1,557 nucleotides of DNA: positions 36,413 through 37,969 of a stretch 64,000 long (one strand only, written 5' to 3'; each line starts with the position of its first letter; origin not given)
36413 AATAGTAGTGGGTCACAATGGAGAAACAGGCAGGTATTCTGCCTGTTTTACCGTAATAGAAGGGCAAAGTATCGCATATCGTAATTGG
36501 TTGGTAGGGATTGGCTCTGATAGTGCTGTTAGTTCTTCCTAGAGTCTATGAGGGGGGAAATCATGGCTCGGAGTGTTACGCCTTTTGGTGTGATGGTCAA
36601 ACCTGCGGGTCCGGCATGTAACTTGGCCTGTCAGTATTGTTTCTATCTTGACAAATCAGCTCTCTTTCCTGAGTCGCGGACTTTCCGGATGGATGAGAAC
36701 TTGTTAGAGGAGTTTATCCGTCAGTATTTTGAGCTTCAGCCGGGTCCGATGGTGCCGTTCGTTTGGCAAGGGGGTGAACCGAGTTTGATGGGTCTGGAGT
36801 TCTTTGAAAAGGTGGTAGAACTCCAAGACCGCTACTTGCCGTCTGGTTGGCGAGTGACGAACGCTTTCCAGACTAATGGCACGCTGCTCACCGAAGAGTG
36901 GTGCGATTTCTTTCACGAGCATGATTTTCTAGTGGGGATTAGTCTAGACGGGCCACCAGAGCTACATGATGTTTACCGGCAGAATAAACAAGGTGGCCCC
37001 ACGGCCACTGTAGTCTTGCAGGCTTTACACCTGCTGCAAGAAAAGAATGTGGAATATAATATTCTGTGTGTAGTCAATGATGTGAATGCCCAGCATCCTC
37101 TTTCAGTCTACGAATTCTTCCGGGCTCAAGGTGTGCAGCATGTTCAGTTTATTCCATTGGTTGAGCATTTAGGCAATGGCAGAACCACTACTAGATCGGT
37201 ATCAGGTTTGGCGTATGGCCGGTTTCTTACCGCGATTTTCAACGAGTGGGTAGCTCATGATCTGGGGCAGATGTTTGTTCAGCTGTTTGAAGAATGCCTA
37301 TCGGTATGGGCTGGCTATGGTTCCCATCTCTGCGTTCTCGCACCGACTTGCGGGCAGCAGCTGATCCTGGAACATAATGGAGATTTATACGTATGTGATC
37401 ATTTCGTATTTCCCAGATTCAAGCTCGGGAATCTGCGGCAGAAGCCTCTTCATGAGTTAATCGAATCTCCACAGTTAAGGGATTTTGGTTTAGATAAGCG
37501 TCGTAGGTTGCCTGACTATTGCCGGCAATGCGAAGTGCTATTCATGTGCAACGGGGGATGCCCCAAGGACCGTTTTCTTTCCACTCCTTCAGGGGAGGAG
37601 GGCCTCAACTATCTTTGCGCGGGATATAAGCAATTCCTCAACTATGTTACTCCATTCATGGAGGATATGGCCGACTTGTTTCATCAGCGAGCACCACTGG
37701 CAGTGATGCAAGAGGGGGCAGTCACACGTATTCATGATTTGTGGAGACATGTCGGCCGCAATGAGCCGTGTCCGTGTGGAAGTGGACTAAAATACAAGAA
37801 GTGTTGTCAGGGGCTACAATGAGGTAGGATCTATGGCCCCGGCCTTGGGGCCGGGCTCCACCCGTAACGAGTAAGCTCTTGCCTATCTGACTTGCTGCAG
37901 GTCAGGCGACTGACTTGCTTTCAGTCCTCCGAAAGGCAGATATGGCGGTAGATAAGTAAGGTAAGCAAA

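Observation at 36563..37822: Orphan anSME-like radical SAM/SPASM maturase fused to a C-terminal SEC-C zinc motif, with no sulfatase or precursor peptide nearby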

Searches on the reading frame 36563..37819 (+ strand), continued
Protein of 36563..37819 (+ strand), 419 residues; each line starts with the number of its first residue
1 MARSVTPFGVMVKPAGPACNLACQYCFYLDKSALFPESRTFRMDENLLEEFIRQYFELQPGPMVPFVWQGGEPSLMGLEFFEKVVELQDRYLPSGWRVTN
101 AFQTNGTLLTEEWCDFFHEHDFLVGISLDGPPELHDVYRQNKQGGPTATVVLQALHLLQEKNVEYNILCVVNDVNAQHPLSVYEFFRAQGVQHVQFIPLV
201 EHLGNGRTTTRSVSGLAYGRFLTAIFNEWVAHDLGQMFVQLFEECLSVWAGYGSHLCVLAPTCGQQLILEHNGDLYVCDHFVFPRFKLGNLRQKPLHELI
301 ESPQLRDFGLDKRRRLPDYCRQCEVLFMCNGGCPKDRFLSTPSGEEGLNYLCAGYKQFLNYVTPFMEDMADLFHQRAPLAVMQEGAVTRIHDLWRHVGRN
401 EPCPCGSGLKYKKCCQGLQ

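Call 36: predict_structure(alignment_id=A1)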
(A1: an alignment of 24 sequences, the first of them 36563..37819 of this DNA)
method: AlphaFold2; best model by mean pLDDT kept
length: 419 residues; sequences in the alignment: 24
mean_pLDDT: 88.6   pTM: 0.89
mean pLDDT of the five models: 88.6, 88.3, 86.5, 84.8, 84.3
residues with pLDDT >= 90: 259; 70-90: 122; 50-70: 35; < 50: 3
segments of 3 or more residues with pLDDT < 50: none
pLDDT, mean of each block of 10 residues (from residue 1): 71 87 64 64 94 96 90 91 98 96 95 98 97 94 94 98 97 96 98 95 84 93 96 94 91 82 84 86 82 95 88 85 67 77 90 90 93 95 93 85 86 73
secondary structure, 60 per line:
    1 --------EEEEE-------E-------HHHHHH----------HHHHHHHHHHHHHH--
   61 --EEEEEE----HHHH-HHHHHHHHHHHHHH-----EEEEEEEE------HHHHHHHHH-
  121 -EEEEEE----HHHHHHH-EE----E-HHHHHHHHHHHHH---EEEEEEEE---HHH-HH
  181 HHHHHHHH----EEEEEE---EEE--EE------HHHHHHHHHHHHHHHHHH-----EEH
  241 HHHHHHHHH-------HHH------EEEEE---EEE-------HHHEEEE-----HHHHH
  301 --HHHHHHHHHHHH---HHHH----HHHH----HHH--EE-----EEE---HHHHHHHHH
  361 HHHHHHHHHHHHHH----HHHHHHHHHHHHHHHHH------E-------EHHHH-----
elements in order: E9-13 H29-34 H45-58 E63-68 H73-76 H78-91 E97-104 H111-119 E122-127 H132-138 H148-160 E164-171 H179-188 E193-198 E202-204 H215-232 H240-249 E266-270 E274-276 E287-290 H296-300 H303-314 H318-321 H326-329 E346-348 H352-374 H379-395 H411-414

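Call 42: search_protein_families(library=pfam, alignment_id=A2, max_evalue=0.001)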
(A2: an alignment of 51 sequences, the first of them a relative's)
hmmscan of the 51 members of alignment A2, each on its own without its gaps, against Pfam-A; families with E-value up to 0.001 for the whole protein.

A. member 1, L022:1720-3249:+ (510 aa): 4 families
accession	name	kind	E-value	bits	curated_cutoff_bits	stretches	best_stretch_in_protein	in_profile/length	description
PF00884.28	Sulfatase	-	2.9e-46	158.6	25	1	4-377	1-299/301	Sulfatase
PF01663.27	Phosphodiest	-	6.5e-09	36.3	23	1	6-73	1-66/342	Type I phosphodiesterase / nucleotide pyrophosphatase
PF16347.10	SGSH_C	-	1.4e-08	35.4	29.3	1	328-479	4-149/154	N-sulphoglucosamine sulphohydrolase, C-terminal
PF02995.22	DUF229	-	0.00026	20.3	25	1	287-328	309-350/496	Protein of unknown function (DUF229)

B. families by the number of members that match (of 51 scanned): 102 families (the first 25 are shown)
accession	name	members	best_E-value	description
PF00884.28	Sulfatase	3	3.6e-50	Sulfatase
PF16347.10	SGSH_C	3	9.6e-26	N-sulphoglucosamine sulphohydrolase, C-terminal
PF01663.27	Phosphodiest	3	5.7e-14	Type I phosphodiesterase / nucleotide pyrophosphatase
PF00006.31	ATP-synt_ab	2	4.2e-82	ATP synthase alpha/beta family, nucleotide-binding domain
PF01208.23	URO-D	2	4e-60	Uroporphyrinogen decarboxylase (URO-D)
PF00005.33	ABC_tran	2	4.6e-54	ABC transporter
PF12705.13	PDDEXK_1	2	1.5e-38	PD-(D/E)XK nuclease superfamily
PF02874.29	ATP-synt_ab_N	2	9.8e-20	ATP synthase alpha/beta family, beta-barrel domain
PF13304.12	AAA_21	2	5.2e-13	AAA domain, putative AbiEii toxin, Type IV TA system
PF02995.22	DUF229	2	3.7e-06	Protein of unknown function (DUF229)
PF02463.25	SMC_N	2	8.7e-06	RecF/RecN/SMC N terminal domain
PF02449.21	Glyco_hydro_42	1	2e-151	Beta-galactosidase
PF00393.24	6PGD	1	7.5e-135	6-phosphogluconate dehydrogenase, C-terminal domain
PF02781.21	G6PD_C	1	8.9e-123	Glucose-6-phosphate dehydrogenase, C-terminal domain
PF10609.15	ParA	1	2.8e-94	NUBPL iron-transfer P-loop NTPase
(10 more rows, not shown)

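Call 43: fold_search(model_id=the predicted structure, library=pdb)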
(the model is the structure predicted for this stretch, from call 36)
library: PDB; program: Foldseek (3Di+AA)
matches with E <= 10: 1091; with E <= 0.001: 79
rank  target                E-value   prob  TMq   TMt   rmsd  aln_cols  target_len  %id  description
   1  4k36_A                3.2e-33  1.00  0.78  0.86   5.3       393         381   32  His6 tagged anSMEcpe with bound AdoMet (released 2013-05-08)
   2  4k37_A                1.1e-32  1.00  0.78  0.89   3.5       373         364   34  Native anSMEcpe with bound AdoMet (released 2013-05-08)
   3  4k39_A                1.3e-32  1.00  0.78  0.90   3.1       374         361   33  Native anSMEcpe with bound AdoMet and Cp18Cys peptide (released 2013-05-08)
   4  4k38_A                2.7e-32  1.00  0.79  0.89   3.4       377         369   33  Native anSMEcpe with bound AdoMet and Kp18Cys peptide (released 2013-05-08)
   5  4k37_B                3.5e-32  1.00  0.78  0.88   3.6       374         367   34  Native anSMEcpe with bound AdoMet (released 2013-05-08)
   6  4k39_B                4.7e-32  1.00  0.78  0.90   3.1       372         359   34  Native anSMEcpe with bound AdoMet and Cp18Cys peptide (released 2013-05-08)
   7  4k36_B                5.9e-32  1.00  0.78  0.89   3.2       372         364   34  His6 tagged anSMEcpe with bound AdoMet (released 2013-05-08)
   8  4k38_B                8.5e-32  1.00  0.78  0.90   3.2       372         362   34  Native anSMEcpe with bound AdoMet and Kp18Cys peptide (released 2013-05-08)
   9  9gm3_A                2.5e-22  1.00  0.73  0.81   4.4       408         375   22  Crystal structure of the complex formed between the radical SAM protein ChlB and the leader region of its precursor su (released 2025-06-25)
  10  9gm3_C                1.2e-21  1.00  0.73  0.81   4.6       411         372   22  Crystal structure of the complex formed between the radical SAM protein ChlB and the leader region of its precursor su (released 2025-06-25)
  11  9gmc_A                1.9e-21  1.00  0.71  0.79   4.7       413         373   22  Crystal structure of the complex formed between the radical SAM protein ChlB and the R3A mutant of ChlA (released 2025-06-25)
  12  9gmc_C                6.2e-21  1.00  0.71  0.79   4.7       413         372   22  Crystal structure of the complex formed between the radical SAM protein ChlB and the R3A mutant of ChlA (released 2025-06-25)
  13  5why_B                1.4e-15  1.00  0.58  0.58   7.9       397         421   18  Structural Insights into Thioether Bond Formation in the Biosynthesis of Sactipeptides (released 2017-07-26)
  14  5wgg_A                2.8e-15  1.00  0.57  0.54   6.2       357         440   18  Structural Insights into Thioether Bond Formation in the Biosynthesis of Sactipeptides (released 2017-07-26)
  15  5why_A                4.2e-15  1.00  0.59  0.59   7.0       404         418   15  Structural Insights into Thioether Bond Formation in the Biosynthesis of Sactipeptides (released 2017-07-26)
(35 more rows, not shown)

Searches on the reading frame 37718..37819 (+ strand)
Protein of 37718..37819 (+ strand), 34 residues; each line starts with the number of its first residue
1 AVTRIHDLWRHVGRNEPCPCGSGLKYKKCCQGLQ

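Call 34: search_solved_structures(query=window:37718-37819:+, max_evalue=1, show_alignments=5)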
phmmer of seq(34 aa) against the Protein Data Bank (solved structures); distinct sequences matched with E-value up to 1: 14.
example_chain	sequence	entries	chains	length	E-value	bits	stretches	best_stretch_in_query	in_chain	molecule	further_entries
9l6b_C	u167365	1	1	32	2e-08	36.5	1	11-30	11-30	UPF0225 protein YchJ -C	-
1ozb_I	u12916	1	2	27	2.7e-07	33.1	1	12-30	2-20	Preprotein translocase secA subunit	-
1sx0_A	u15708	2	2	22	2.9e-07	33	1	12-29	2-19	SecA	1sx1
1tm6_A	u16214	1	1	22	9.7e-07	31.4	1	13-33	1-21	Preprotein translocase secA subunit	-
1tf2_A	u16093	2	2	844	0.00017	24.5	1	12-31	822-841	Preprotein translocase secA subunit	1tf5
3iqy_A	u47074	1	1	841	0.00018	24.4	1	12-31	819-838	Protein translocase subunit secA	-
2i9w_A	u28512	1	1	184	0.0093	19.2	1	12-30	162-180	Hypothetical protein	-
9l6b_A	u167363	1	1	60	0.031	17.6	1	15-31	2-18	UPF0225 protein YchJ -A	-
9vxg_A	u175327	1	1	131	0.075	16.4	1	15-31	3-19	UPF0225 protein YchJ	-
2l29_A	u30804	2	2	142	0.085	16.3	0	15-29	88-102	Insulin-like growth factor 2 receptor variant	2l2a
1e6f_A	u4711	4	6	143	0.091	16.2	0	15-29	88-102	CATION-INDEPENDENT MANNOSE-6-PHOSPHATE RECEPTOR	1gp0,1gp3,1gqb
2m68_A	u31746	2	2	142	0.1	16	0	15-29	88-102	Insulin-like growth factor 2 receptor variant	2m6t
2cnj_D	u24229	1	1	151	0.1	16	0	15-29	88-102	CATION-INDEPENDENT MANNOSE-6-PHOSPHATE RECEPTOR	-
2v5n_A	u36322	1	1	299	0.74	13.4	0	15-29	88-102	CATION-INDEPENDENT MANNOSE-6-PHOSPHATE RECEPTOR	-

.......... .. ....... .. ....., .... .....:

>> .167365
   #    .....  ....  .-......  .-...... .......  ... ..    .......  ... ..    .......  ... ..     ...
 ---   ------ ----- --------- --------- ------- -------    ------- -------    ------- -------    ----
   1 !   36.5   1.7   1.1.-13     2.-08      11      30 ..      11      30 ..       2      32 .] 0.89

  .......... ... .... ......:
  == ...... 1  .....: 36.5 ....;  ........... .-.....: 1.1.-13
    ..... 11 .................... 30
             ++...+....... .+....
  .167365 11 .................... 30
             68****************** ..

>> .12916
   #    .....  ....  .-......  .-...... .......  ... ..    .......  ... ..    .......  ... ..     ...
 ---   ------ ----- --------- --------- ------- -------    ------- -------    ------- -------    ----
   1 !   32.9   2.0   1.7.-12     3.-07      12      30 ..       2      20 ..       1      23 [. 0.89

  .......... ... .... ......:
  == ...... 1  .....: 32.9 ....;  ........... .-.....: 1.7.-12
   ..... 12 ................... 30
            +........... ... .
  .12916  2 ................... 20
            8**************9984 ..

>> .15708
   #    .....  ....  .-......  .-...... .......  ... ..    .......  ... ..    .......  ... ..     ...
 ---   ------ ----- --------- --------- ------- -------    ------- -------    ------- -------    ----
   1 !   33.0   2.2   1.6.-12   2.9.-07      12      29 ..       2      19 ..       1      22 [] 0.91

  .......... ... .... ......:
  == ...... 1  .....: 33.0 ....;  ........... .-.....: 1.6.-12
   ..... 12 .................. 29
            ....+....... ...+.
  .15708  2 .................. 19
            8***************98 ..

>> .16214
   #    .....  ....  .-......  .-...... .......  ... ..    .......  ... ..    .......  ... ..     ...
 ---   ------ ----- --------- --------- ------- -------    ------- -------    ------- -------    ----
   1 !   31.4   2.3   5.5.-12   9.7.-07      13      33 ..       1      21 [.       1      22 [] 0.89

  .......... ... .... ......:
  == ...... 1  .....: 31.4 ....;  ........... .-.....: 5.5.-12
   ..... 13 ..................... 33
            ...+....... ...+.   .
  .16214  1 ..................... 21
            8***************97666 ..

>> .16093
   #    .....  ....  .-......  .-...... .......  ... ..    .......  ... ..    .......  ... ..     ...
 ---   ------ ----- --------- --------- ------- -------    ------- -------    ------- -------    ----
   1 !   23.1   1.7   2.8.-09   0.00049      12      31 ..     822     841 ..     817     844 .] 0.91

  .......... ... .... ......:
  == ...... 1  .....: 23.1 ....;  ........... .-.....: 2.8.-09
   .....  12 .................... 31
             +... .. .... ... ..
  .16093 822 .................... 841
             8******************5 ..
